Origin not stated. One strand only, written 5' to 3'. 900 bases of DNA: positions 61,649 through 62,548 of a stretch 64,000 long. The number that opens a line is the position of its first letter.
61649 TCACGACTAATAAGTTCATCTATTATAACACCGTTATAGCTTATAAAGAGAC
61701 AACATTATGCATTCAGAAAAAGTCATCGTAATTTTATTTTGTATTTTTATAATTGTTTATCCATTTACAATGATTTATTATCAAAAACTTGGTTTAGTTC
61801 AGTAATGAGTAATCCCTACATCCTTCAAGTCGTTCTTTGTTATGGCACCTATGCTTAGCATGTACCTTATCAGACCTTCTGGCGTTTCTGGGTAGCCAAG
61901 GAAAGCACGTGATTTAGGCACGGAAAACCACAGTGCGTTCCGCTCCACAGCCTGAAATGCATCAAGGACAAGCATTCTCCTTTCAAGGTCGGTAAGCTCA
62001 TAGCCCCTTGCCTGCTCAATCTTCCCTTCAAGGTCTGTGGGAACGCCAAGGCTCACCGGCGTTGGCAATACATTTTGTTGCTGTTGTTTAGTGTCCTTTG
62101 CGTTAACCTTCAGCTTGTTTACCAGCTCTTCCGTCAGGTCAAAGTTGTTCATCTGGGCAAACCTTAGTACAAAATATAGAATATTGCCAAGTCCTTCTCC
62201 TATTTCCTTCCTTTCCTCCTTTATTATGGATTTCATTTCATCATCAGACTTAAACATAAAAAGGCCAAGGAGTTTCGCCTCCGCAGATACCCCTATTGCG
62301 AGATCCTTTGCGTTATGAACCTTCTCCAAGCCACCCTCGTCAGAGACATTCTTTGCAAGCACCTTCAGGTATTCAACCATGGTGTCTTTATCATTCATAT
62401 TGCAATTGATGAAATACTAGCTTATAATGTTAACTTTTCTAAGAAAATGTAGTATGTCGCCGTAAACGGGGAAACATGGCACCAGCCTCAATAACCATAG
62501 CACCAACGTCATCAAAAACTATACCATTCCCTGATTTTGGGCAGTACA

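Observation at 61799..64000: AT-rich island operon: OLD-type ATPase/TOPRIM, an 81-aa protein and a MazG-like fusion; candidate uncharacterised defence module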

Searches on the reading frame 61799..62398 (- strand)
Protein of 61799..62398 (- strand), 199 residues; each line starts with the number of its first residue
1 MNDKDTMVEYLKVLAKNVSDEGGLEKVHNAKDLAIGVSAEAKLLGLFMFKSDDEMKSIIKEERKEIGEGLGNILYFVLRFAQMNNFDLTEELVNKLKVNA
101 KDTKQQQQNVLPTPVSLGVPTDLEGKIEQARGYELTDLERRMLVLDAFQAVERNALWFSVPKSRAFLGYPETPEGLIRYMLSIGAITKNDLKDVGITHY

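Call 4: search_protein_families(library=pfam, proteins=[window:61799-62398:-], max_evalue=1)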
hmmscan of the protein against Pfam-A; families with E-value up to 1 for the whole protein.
window:61799-62398:- (199 aa): 1 family
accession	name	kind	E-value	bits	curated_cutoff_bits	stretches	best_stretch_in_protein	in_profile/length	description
PF12643.12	MazG-like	-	0.00072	20.2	27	1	43-106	10-73/85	MazG-like family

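Call 5: search_protein_families(library=padloc, proteins=[window:61799-62398:-], max_evalue=1)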
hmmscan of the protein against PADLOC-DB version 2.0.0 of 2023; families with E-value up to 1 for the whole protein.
window:61799-62398:- (199 aa): 0 families
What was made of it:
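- On Gabija: The downstream ORFs are 81 and 199 aa, with no helicase or PADLOC hits (calls 4, 5).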

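Call 6: find_encoding_contigs(protein=window:61799-62398:-, flank=10000, max_places=6)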
Protein window:61799-62398:- (199 aa): 19 contigs read that carry it; 6 places shown.
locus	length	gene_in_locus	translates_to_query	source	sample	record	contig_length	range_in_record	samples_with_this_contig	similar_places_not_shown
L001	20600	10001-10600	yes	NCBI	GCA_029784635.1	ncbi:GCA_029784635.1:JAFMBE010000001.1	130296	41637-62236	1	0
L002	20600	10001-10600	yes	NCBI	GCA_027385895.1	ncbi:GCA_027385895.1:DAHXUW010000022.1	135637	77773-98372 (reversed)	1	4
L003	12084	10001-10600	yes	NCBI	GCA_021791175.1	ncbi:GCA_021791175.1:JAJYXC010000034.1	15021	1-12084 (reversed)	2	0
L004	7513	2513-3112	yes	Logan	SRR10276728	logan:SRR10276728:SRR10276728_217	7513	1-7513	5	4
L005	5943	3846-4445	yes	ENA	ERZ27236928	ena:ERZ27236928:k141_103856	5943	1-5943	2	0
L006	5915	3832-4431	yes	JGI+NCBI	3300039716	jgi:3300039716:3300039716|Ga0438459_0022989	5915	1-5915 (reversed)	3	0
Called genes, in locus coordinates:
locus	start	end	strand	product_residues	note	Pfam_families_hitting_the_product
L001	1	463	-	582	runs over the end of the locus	PF02463:SMC_N, PF13175:AAA_15 (weak), PF13476:AAA_23, PF13304:AAA_21 (faint)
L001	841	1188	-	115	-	-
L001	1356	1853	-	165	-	PF04471:Mrr_cat (weak)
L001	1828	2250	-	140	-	PF00583:Acetyltransf_1, PF13527:Acetyltransf_9, PF13673:Acetyltransf_10, PF13508:Acetyltransf_7, PF12746:GNAT_acetyltran (faint), PF08445:FR47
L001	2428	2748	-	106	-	PF00581:Rhodanese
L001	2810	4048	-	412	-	PF01370:Epimerase, PF16363:GDP_Man_Dehyd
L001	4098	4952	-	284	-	-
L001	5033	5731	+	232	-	PF09335:VTT_dom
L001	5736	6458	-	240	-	PF01061:ABC2_membrane (weak)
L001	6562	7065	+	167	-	-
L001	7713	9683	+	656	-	PF13175:AAA_15 (faint), PF13304:AAA_21 (weak), PF02463:SMC_N (weak), PF13304:AAA_21, PF20469:OLD-like_TOPRIM (weak)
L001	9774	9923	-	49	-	-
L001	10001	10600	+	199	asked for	-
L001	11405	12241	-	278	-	PF02463:SMC_N (faint), PF00005:ABC_tran, PF13304:AAA_21 (weak)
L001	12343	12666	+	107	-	-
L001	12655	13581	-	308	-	PF01933:CofD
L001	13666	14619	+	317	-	-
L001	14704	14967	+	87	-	-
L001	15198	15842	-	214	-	-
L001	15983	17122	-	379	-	PF03453:MoeA_N, PF00994:MoCF_biosynth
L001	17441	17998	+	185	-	-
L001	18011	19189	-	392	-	PF07690:MFS_1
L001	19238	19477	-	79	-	-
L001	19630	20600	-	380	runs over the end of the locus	PF00285:Citrate_synt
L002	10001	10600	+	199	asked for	-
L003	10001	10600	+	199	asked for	-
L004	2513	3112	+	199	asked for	-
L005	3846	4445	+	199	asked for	-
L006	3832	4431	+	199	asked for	-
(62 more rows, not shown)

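Call 10: search_protein_families(library=padloc, proteins=[L001:7713-9683:+, L001:6433-7065:+, L001:11112-11396:-], max_evalue=0.01)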
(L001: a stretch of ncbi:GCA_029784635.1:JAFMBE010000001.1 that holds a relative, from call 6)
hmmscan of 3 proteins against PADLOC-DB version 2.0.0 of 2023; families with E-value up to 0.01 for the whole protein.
L001:7713-9683:+ (656 aa): 93 families (the best 25 are shown)
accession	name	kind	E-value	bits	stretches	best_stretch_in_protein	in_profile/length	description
PDLC04135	mad3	-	1.5e-21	75.4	1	47-480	22-337/374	mads_3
PDLC02980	AriA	-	7.2e-21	73.4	2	347-471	159-304/304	-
PDLC02335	AbiLi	-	8.7e-21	72.3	1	2-498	49-265/326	AbiLi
PDLC00085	GajA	-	5e-20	69.8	1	458-588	318-451/580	AAA ATPase domain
PDLC04175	HEC-01A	-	1.4e-18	65.1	2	358-522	198-359/363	-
PDLC02358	Old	-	8.8e-18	62.4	1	426-652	284-528/578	Old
PDLC04178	HEC-01A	-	1.6e-16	58.3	2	330-505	190-368/399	-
PDLC00289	PtuA1|PtuA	-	2.6e-14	51.1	1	349-499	169-320/404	AAA ATPase domain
PDLC04177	HEC-01A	-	2.5e-13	47.8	1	363-502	235-374/393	-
PDLC00290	PtuA1|PtuA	-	2.6e-13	48.1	1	426-492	269-334/414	AAA ATPase domain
PDLC00305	PtuA1|PtuA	-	3e-13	47.9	1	429-491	247-310/392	AAA ATPase domain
PDLC00067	GajA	-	3.7e-13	46.8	1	430-587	308-468/604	AAA ATPase domain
PDLC04182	HEC-01A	-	3.8e-13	47.2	2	359-474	242-355/406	-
PDLC02915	ATPase-Toprim_I-B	-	1e-12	45.6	2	425-530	254-361/623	-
PDLC02914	ATPase-Toprim_I-B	-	4.4e-12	43.9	1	357-495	142-273/443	-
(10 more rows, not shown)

L001:6433-7065:+ (210 aa): 0 families

L001:11112-11396:- (94 aa): 0 families
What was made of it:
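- Closest known: PARIS. Same: The ABC ATPase is similar to AriA models (73 bits, call 10).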

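Call 11: search_protein_families(library=ncbifam, proteins=[L001:7713-9683:+, L001:9715-9960:+, L001:10001-10600:+, L001:6433-7065:+, L001:11112-11396:-], max_evalue=1)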
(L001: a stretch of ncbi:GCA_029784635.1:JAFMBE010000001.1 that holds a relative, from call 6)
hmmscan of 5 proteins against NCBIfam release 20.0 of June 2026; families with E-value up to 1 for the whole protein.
L001:7713-9683:+ (656 aa): 57 families (the best 25 are shown)
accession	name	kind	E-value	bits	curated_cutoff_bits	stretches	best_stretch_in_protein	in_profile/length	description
TIGR02673.1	FtsE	equivalog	7.4e-09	35.6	264.85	2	389-478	119-208/214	cell division ATP-binding protein FtsE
NF041760.1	PtuA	equivalog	1e-08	34.5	500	1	430-491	380-439/524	retron Ec78 anti-phage system effector ATPase PtuA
NF000355.4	ribo_prot_ABC_F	equivalog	3e-08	33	380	2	360-503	68-207/499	ribosomal protection-like ABC-F family protein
TIGR03608.1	L_ocin_972_ABC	subfamily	1.4e-07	31.2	254.85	1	393-472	123-199/206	putative bacteriocin export ABC transporter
NF010068.0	PRK13548.1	equivalog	7.6e-07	28.5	261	2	424-463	159-198/261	heme ABC transporter ATP-binding protein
NF047739.1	antiphage_MADS3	equivalog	8.1e-07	28.5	420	2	404-488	313-397/427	methylation-associated defense system AAA family ATPase MAD3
TIGR04521.1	ECF_ATPase_2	equivalog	2.2e-06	27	330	1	422-474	158-212/279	energy-coupling factor transporter ATPase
TIGR04520.1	ECF_ATPase_1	equivalog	3.6e-06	26.6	315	1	406-466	135-196/269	energy-coupling factor transporter ATPase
TIGR01188.1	drrA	subfamily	5.2e-06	26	312.45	2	428-469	144-184/302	daunorubicin resistance ABC transporter, ATP-binding protein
TIGR02168.1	SMC_prok_B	equivalog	5.6e-06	24.4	567.35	2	49-64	25-40/1181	chromosome segregation protein SMC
NF010170.0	PRK13651.1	equivalog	8.8e-06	24.9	432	1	403-470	160-228/308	cobalt transporter ATP-binding subunit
NF010166.0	PRK13646.1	equivalog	1.2e-05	24.8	458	1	362-467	99-206/286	energy-coupling factor transporter ATPase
NF008338.0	PRK11124.1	equivalog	1.3e-05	24.8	369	1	428-490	161-219/242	arginine ABC transporter ATP-binding protein ArtP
TIGR01189.1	ccmA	equivalog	1.5e-05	24.8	131.6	2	49-81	28-60/198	heme ABC exporter ATP-binding protein CcmA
TIGR00972.1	3a0107s01c2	equivalog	1.5e-05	24.5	343.2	1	392-466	128-202/248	phosphate ABC transporter ATP-binding protein PstB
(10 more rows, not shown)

L001:9715-9960:+ (81 aa): 0 families

L001:10001-10600:+ (199 aa): 0 families

L001:6433-7065:+ (210 aa): 1 family
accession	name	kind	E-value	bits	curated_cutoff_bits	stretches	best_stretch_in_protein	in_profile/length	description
NF046073.1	UpsA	equivalog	0.017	15.3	130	1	54-208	2-135/136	pilin subunit UpsA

L001:11112-11396:- (94 aa): 0 families

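Call 12: search_protein_families(library=phrogs, proteins=[L001:7713-9683:+, L001:9715-9960:+, L001:10001-10600:+, L001:6433-7065:+, L001:11112-11396:-], max_evalue=1)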
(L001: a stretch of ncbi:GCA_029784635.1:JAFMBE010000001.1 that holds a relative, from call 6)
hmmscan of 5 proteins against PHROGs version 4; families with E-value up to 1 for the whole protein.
L001:7713-9683:+ (656 aa): 13 families
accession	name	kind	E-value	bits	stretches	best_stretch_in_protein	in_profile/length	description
phrog_4747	-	unknown function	7.9e-25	88.9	2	430-577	337-500/610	-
phrog_7507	-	unknown function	1.4e-15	58.6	2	335-488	305-466/483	-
phrog_8323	-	unknown function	1.4e-13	51.2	2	427-496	322-390/623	-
phrog_9802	-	unknown function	3.5e-13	50.4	1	355-479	203-337/438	-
phrog_5836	-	unknown function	1.6e-12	47.2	2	383-500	267-380/1071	-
phrog_293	-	moron, auxiliary metabolic gene and host takeover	4.6e-09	35.8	2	429-503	289-362/1058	ABC transporter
phrog_14430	-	unknown function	2.5e-06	28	1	230-496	144-407/444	-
phrog_19212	-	unknown function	0.00012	21.8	1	408-473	339-412/550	-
phrog_2392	-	moron, auxiliary metabolic gene and host takeover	0.00013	21.5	1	430-469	639-678/726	ABC transporter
phrog_168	-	DNA, RNA and nucleotide metabolism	0.0032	18.2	1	412-471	98-144/314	clamp loader of DNA polymerase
phrog_23675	-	unknown function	0.004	18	1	407-505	38-129/143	-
phrog_2071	-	other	0.042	14.6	1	41-66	10-35/282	ATPase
phrog_800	-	head and packaging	0.078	12.5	1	42-65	27-50/511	terminase small subunit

L001:9715-9960:+ (81 aa): 0 families

L001:10001-10600:+ (199 aa): 1 family
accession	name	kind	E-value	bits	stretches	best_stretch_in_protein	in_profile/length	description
phrog_26761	-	unknown function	0.047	15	0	12-54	28-69/80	-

L001:6433-7065:+ (210 aa): 0 families

L001:11112-11396:- (94 aa): 1 family
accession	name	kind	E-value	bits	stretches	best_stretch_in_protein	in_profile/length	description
phrog_7873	-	unknown function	0.025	15.7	1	13-73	19-74/81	-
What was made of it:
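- Tried and rejected: PADLOC, NCBIfam and PHROGs give nothing for g2 and g3 (calls 5, 11, 12).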
